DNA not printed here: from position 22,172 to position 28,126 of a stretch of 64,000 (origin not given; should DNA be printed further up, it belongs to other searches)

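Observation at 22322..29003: K+ channel gene tightly coupled to a giant helicase-nuclease in a low-G+C island: candidate two-gene defence module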

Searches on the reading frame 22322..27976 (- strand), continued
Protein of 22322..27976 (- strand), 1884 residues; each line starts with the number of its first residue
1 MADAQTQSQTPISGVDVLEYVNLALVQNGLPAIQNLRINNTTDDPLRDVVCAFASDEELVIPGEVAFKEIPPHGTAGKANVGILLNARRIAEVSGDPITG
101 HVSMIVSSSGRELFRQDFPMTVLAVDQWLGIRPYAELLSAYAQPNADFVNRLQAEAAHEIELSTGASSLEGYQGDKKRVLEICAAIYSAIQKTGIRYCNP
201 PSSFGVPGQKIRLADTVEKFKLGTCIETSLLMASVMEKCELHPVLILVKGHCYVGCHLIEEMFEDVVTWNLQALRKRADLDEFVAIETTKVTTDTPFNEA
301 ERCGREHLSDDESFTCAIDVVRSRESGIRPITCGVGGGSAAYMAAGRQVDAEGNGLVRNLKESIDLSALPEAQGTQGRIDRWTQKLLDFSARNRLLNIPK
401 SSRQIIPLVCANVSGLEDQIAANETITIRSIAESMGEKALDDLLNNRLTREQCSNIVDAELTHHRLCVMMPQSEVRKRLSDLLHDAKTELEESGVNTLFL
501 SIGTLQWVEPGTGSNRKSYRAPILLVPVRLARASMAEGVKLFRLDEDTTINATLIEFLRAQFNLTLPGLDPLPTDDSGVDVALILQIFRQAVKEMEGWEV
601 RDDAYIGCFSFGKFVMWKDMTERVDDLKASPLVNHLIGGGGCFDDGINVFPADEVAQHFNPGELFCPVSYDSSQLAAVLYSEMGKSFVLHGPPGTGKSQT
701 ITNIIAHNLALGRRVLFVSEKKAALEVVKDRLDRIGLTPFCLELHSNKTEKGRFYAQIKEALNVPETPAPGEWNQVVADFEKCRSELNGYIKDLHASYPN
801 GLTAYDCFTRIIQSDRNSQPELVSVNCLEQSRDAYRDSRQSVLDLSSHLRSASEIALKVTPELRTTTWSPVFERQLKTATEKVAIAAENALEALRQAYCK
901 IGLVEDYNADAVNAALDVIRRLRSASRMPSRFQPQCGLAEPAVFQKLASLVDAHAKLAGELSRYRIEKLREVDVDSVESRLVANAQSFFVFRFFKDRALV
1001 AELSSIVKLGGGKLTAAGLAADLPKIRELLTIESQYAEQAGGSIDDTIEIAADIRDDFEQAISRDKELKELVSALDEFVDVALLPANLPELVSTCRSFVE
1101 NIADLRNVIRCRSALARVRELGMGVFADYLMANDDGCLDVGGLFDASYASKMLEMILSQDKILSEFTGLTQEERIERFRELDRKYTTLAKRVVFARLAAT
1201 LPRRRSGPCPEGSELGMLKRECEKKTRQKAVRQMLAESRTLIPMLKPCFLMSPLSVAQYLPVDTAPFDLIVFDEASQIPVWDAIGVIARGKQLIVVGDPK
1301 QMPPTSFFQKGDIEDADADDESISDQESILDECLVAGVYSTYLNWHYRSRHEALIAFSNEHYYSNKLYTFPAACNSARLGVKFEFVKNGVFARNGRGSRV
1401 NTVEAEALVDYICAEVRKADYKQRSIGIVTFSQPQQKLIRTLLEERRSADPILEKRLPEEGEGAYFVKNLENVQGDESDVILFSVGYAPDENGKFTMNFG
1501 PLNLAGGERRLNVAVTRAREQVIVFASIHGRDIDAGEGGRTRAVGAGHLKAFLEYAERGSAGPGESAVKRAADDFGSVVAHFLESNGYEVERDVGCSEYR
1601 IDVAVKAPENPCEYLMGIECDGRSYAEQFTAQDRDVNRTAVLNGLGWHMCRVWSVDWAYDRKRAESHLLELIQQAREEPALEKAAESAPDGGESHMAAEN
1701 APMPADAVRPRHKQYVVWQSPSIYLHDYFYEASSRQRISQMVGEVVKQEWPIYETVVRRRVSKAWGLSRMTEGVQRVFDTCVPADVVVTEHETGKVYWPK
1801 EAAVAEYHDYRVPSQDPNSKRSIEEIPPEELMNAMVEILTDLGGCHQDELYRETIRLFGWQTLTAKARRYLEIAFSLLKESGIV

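Call 24: find_homologous_proteins(query=window:22322-27976:-, max_evalue=1e-20)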
Query window:22322-27976:- (1884 aa): 500 proteins with E <= 1e-20 among 8000 candidates; the best 120 are listed.
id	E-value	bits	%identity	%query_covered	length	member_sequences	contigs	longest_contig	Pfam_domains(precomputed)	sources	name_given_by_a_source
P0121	0.0e+0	4293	100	100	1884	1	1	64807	PF11784.14,PF13195.12,PF13087.13,PF13086.13,PF13604.13,PF13245.13,PF18741.8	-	-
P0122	0.0e+0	2935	68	99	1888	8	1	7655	PF11784.14,PF13195.12,PF13087.13,PF13086.13,PF13604.13,PF13245.13,PF18741.8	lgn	-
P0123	0.0e+0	2933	67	100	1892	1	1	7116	PF11784.14,PF13195.12,PF13087.13,PF13086.13,PF13604.13,PF13245.13,PF18741.8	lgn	-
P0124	0.0e+0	2920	68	99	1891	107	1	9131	PF11784.14,PF13195.12,PF13087.13,PF13086.13,PF13604.13,PF13245.13,PF18741.8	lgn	-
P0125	0.0e+0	2915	67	100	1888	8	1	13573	PF11784.14,PF13195.12,PF13087.13,PF13086.13,PF13604.13,PF13245.13,PF18741.8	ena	-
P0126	0.0e+0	2912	67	99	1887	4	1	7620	PF11784.14,PF13195.12,PF13087.13,PF13086.13,PF13604.13,PF13245.13,PF18741.8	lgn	-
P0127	0.0e+0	2893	67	100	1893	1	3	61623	PF11784.14,PF13195.12,PF13087.13,PF13086.13,PF13604.13,PF13245.13,PF18741.8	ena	-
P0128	0.0e+0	2847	66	99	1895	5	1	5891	PF11784.14,PF13195.12,PF13087.13,PF13086.13,PF13604.13,PF13245.13,PF18741.8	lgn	-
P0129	0.0e+0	2795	66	99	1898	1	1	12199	PF11784.14,PF13195.12,PF13087.13,PF13086.13,PF13604.13,PF13245.13,PF18741.8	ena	-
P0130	0.0e+0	2782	66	99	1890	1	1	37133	PF11784.14,PF13195.12,PF13087.13,PF13086.13,PF13604.13,PF13245.13,PF18741.8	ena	-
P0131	0.0e+0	2700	64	99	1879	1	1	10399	PF11784.14,PF13195.12,PF13087.13,PF13086.13,PF13604.13,PF13245.13,PF18741.8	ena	-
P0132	0.0e+0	2691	63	99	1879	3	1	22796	PF11784.14,PF13195.12,PF13087.13,PF13086.13,PF13604.13,PF13245.13,PF18741.8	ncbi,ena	-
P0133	0.0e+0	2638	62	99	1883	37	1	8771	PF11784.14,PF13195.12,PF13087.13,PF13086.13,PF13604.13,PF13245.13,PF18741.8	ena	-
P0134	0.0e+0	2625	62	99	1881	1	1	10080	PF11784.14,PF13195.12,PF13087.13,PF13086.13,PF13604.13,PF13245.13,PF18741.8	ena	-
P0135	0.0e+0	2587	61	99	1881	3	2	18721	PF11784.14,PF13195.12,PF13087.13,PF13086.13,PF13604.13,PF13245.13,PF18741.8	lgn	-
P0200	0.0e+0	1790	45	99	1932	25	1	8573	PF11784.14,PF13195.12,PF13087.13,PF13086.13,PF13604.13,PF13245.13,PF18741.8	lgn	-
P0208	0.0e+0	1678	48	87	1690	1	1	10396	PF11784.14,PF13195.12,PF13087.13,PF13086.13,PF13604.13,PF13245.13,PF18741.8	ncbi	-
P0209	0.0e+0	1671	43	99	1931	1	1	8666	PF11784.14,PF13195.12,PF13087.13,PF13086.13,PF01443.25,PF13604.13,PF13245.13,PF18741.8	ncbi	-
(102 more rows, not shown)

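Call 25: find_related_loci(query=window:22322-27976:-, collection=metagenome_contigs, flank=6000)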
Query window:22322-27976:- (1884 aa) in metagenome_contigs; peptide patterns used: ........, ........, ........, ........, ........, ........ (x = any residue, [..] = any of these).
84 stretches matched a pattern; 22 encode a relative of the query (tblastn E <= 1e-3); 22 distinct loci.
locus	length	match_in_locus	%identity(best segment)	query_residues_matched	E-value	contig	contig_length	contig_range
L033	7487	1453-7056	67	15-1884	0e+0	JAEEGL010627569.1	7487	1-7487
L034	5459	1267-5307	67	15-1363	0e+0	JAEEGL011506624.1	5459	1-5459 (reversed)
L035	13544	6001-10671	45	377-1884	0e+0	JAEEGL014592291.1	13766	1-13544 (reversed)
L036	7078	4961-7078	71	13-719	0e+0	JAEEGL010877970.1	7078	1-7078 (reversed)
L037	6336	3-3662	63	502-1878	0e+0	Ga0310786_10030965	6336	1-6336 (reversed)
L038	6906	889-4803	60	375-1878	0e+0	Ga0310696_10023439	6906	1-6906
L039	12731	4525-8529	59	374-1878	0e+0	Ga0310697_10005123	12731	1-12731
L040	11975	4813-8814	59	374-1877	0e+0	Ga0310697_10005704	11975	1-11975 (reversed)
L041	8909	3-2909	62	767-1877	0e+0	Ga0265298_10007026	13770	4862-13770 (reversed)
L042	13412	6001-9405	67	372-1688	0e+0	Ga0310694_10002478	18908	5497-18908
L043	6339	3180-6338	71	372-1596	0e+0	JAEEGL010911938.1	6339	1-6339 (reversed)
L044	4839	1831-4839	48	323-1499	0e+0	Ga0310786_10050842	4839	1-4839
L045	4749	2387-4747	57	372-1329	0e+0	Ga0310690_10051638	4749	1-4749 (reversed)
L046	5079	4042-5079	66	370-750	4e-152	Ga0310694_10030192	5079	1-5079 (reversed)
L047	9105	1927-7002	37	478-1860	2e-118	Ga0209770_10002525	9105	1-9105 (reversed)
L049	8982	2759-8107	36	431-1884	6e-116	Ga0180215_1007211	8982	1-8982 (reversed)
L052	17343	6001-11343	36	382-1884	2e-115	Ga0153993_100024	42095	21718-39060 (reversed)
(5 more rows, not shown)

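Call 29: find_encoding_contigs(protein=P0127, flank=10000, max_places=4)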
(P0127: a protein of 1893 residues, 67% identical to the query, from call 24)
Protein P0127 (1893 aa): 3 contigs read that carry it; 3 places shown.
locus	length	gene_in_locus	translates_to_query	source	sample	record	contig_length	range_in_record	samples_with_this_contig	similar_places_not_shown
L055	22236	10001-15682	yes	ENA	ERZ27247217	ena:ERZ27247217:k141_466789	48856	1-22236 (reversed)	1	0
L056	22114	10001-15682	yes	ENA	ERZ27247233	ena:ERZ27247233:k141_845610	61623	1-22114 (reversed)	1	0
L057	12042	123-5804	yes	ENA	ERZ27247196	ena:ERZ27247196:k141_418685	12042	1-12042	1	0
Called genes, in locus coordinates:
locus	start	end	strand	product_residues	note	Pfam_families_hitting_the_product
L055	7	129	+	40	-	-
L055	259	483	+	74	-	PF04024:PspC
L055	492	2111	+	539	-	PF01979:Amidohydro_1 (faint), PF07969:Amidohydro_3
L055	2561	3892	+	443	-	PF13173:AAA_14, PF13635:DUF4143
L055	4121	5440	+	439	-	PF03435:Sacchrp_dh_NADP, PF16653:Sacchrp_dh_C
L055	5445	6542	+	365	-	PF01612:DNA_pol_A_exo1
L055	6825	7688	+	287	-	-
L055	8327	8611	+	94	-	PF06250:YhcG_C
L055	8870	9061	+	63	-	-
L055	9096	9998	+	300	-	PF00520:Ion_trans, PF07885:Ion_trans_2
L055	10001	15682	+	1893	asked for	PF13195:DUF4011, PF13086:AAA_11 (weak), PF13245:AAA_19 (faint), PF13604:AAA_30 (faint), PF13086:AAA_11 (weak), PF13087:AAA_12, PF18741:MTES_1575, PF11784:DUF3320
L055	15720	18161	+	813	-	PF13306:LRR_5 (faint)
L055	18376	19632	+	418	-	PF02518:HATPase_c (weak)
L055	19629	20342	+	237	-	PF00072:Response_reg, PF04397:LytTR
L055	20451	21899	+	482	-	-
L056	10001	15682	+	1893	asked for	PF13195:DUF4011, PF13086:AAA_11 (weak), PF13245:AAA_19 (faint), PF13604:AAA_30 (faint), PF13086:AAA_11 (weak), PF13087:AAA_12, PF18741:MTES_1575, PF11784:DUF3320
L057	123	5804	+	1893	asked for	PF13195:DUF4011, PF13086:AAA_11 (weak), PF13245:AAA_19 (faint), PF13604:AAA_30 (faint), PF13086:AAA_11 (weak), PF13087:AAA_12, PF18741:MTES_1575, PF11784:DUF3320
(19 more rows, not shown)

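Call 37: search_protein_families(library=pfam, proteins=[L007:255-1100:+, L007:1054-2616:+, L007:2626-4785:+, L007:4803-5804:+, L007:10674-12206:+, L007:12203-13027:+, L007:13018-13842:+, L007:14348-15427:+, L007:15560-16183:+, L007:5806-7000:+], max_evalue=0.001)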
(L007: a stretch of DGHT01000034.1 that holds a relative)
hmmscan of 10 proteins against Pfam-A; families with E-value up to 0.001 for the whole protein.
L007:255-1100:+ (281 aa): 1 family
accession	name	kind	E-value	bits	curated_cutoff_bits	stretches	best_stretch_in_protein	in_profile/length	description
PF13672.11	PP2C_2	-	3.4e-27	95.8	24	1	6-226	21-199/209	Protein phosphatase 2C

L007:1054-2616:+ (520 aa): 1 family
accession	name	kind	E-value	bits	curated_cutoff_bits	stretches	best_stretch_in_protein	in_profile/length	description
PF00069.31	Pkinase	-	4e-07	30.2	31.7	1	163-272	101-201/263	Protein kinase domain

L007:2626-4785:+ (719 aa): 4 families
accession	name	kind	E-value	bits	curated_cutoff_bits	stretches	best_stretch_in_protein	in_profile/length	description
PF00069.31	Pkinase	-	2.4e-11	44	31.7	1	362-486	102-216/263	Protein kinase domain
PF00092.34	VWA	-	3.8e-08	34.2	23.8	1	6-156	2-153/174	von Willebrand factor type A domain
PF13519.12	VWA_2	-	2.9e-05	25.1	27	1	7-87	2-84/107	von Willebrand factor type A domain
PF06293.20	Kdo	-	0.00066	19.6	21.3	0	366-398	126-159/207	Lipopolysaccharide kinase (Kdo/WaaP) family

L007:4803-5804:+ (333 aa): 5 families
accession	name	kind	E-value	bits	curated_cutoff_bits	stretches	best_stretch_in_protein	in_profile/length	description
PF00092.34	VWA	-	2.5e-12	47.8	23.8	1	6-173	2-170/174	von Willebrand factor type A domain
PF15616.11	TerY_C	-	2.5e-10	41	28.4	1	224-333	5-129/129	TerY-C metal binding domain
PF13519.12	VWA_2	-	4.1e-10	40.7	27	1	7-118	2-107/107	von Willebrand factor type A domain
PF13768.12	VWA_3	-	0.00028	21.4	27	0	6-38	3-34/155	von Willebrand factor type A domain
PF13240.11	Zn_Ribbon_1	-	0.00067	19.8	25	0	282-298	2-21/23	zinc-ribbon domain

L007:10674-12206:+ (510 aa): 7 families
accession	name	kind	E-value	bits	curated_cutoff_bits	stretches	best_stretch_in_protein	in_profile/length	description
PF00580.27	UvrD-helicase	-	1.9e-19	70.9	23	1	53-299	4-254/271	UvrD/REP helicase N-terminal domain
PF13361.12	UvrD_C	-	2.8e-19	70.2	25.6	1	399-480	265-347/350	UvrD-like helicase C-terminal domain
PF13245.12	AAA_19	-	6.4e-11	43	25.1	1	62-299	10-132/134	AAA domain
PF13538.12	UvrD_C_2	-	6.5e-08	32.8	27.4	1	422-478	2-51/52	UvrD-like helicase C-terminal domain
PF01443.25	Viral_helicase1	-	7.1e-06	26.4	21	0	405-480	159-228/228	Viral superfamily 1 RNA helicase core domain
PF13604.12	AAA_30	-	5.4e-05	23.5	27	0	249-346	82-180/191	AAA domain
PF09848.15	SLFN-g3_helicase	-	0.00022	21.1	24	0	65-121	3-55/354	Schlafen group 3, DNA/RNA helicase domain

L007:12203-13027:+ (274 aa): 0 families

L007:13018-13842:+ (274 aa): 2 families
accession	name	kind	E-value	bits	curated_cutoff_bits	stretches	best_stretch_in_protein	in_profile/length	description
PF00520.37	Ion_trans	-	2.3e-31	109.3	25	1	29-247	2-232/241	Ion transport protein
PF07885.22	Ion_trans_2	-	4.9e-15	55.6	22.5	1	172-245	4-74/79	Ion channel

L007:14348-15427:+ (359 aa): 1 family
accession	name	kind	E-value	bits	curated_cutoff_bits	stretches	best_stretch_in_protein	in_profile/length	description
PF18762.7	Kinase-PolyVal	-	2.4e-24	86.6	27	1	167-346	3-159/160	Serine/Threonine/Tyrosine Kinase found in polyvalent proteins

L007:15560-16183:+ (207 aa): 1 family
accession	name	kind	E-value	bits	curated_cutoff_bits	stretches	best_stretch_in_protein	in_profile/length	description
PF13338.12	AbiEi_4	-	1.2e-11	44.9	25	1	18-62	3-48/49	Transcriptional regulator, AbiEi antitoxin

L007:5806-7000:+ (398 aa): 2 families
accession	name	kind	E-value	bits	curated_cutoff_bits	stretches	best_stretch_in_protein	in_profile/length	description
PF13195.11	DUF4011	-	4.9e-41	140.8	22.2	1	74-246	1-158/158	Protein of unknown function (DUF4011)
PF13086.12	AAA_11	-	0.00024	21.4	27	1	359-395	3-40/257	AAA domain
